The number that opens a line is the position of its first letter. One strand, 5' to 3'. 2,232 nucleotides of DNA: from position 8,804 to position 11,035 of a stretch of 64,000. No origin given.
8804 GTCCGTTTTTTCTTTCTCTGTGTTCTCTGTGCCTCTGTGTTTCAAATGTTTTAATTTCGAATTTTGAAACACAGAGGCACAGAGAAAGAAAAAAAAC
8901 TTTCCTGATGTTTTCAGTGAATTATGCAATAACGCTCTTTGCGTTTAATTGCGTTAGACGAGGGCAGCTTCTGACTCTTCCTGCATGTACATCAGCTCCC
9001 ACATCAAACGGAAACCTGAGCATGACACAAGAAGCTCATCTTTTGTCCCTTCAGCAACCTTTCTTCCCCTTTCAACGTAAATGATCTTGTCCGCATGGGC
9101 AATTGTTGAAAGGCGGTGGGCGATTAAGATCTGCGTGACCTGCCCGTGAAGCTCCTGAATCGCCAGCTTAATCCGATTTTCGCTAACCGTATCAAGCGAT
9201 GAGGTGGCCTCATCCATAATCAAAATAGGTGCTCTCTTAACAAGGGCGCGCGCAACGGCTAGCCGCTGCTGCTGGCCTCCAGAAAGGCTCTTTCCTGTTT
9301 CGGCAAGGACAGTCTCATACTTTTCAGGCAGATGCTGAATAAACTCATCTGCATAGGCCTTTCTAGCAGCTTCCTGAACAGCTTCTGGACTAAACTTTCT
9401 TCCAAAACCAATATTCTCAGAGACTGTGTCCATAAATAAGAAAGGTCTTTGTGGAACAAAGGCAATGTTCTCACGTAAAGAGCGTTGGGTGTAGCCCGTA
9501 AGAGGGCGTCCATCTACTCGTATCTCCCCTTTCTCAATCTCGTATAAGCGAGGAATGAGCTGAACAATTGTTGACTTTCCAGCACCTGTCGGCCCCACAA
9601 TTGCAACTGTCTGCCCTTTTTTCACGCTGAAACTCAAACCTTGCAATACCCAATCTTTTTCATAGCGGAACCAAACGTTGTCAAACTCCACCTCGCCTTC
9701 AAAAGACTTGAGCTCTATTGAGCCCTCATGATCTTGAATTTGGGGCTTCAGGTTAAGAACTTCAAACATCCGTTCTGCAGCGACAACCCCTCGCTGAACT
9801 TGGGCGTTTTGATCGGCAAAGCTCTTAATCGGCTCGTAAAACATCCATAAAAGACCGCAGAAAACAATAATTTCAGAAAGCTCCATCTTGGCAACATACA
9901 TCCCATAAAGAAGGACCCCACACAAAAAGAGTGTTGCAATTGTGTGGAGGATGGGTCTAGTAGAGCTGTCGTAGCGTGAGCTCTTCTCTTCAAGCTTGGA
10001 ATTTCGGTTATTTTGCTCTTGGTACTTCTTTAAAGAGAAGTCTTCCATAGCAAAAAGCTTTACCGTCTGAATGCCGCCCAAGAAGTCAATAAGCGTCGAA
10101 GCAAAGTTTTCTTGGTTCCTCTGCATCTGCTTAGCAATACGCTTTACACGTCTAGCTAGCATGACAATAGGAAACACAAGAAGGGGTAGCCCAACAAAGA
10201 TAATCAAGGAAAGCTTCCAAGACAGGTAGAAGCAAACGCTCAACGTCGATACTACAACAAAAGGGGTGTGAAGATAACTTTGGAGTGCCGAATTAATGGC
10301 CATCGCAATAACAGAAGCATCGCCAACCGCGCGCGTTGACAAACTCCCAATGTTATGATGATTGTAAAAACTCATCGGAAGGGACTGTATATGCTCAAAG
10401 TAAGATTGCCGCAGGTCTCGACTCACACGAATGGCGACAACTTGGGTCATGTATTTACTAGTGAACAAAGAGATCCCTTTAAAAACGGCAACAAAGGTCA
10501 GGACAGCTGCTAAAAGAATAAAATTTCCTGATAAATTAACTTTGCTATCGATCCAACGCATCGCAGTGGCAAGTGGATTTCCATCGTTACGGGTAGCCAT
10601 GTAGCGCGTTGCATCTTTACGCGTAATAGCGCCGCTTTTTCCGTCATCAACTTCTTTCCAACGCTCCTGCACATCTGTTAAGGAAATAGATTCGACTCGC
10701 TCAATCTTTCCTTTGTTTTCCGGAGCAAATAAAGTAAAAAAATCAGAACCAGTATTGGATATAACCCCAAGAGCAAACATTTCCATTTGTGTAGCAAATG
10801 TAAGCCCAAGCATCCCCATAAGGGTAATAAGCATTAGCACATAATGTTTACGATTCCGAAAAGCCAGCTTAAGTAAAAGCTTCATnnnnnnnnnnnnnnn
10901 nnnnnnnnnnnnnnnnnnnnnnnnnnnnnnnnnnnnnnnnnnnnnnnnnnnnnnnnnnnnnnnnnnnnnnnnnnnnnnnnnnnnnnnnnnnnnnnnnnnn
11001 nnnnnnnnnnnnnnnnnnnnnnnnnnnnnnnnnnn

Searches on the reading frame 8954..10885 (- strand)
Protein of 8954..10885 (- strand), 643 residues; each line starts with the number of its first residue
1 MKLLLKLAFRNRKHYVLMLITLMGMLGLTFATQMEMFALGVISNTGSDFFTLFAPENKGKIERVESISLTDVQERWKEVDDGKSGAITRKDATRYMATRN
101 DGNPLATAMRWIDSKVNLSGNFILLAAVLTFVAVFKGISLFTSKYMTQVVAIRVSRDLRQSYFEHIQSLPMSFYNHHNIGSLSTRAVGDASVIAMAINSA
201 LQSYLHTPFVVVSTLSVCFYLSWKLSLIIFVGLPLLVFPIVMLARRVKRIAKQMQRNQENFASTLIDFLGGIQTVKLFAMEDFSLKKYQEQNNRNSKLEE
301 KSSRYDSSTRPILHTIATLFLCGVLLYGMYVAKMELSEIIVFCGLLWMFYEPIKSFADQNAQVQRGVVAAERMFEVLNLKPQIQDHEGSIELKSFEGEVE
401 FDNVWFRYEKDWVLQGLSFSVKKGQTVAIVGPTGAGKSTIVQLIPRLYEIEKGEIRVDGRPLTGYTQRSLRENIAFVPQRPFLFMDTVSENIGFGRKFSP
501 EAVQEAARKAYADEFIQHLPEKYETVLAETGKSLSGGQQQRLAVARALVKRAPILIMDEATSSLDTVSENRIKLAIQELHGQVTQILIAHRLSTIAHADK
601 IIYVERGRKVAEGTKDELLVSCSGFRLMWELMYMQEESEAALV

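Call 19: find_encoding_contigs(protein=window:8954-10885:-, flank=1000, max_places=4)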
Protein window:8954-10885:- (643 aa): 8 contigs read that carry it; 2 places shown.
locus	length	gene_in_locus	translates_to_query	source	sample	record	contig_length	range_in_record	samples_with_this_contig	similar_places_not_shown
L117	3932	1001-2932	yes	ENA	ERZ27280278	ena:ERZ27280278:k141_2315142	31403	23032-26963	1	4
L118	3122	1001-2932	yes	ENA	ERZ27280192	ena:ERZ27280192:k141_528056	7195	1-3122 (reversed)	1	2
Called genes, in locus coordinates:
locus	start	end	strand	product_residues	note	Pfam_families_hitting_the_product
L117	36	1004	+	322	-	PF03255:ACCA, PF01039:Carboxyl_trans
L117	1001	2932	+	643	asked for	PF00664:ABC_membrane, PF00005:ABC_tran, PF02463:SMC_N (weak)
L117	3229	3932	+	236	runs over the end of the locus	PF06508:QueC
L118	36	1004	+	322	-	PF03255:ACCA, PF01039:Carboxyl_trans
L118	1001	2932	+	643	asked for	PF00664:ABC_membrane, PF00005:ABC_tran, PF02463:SMC_N (weak)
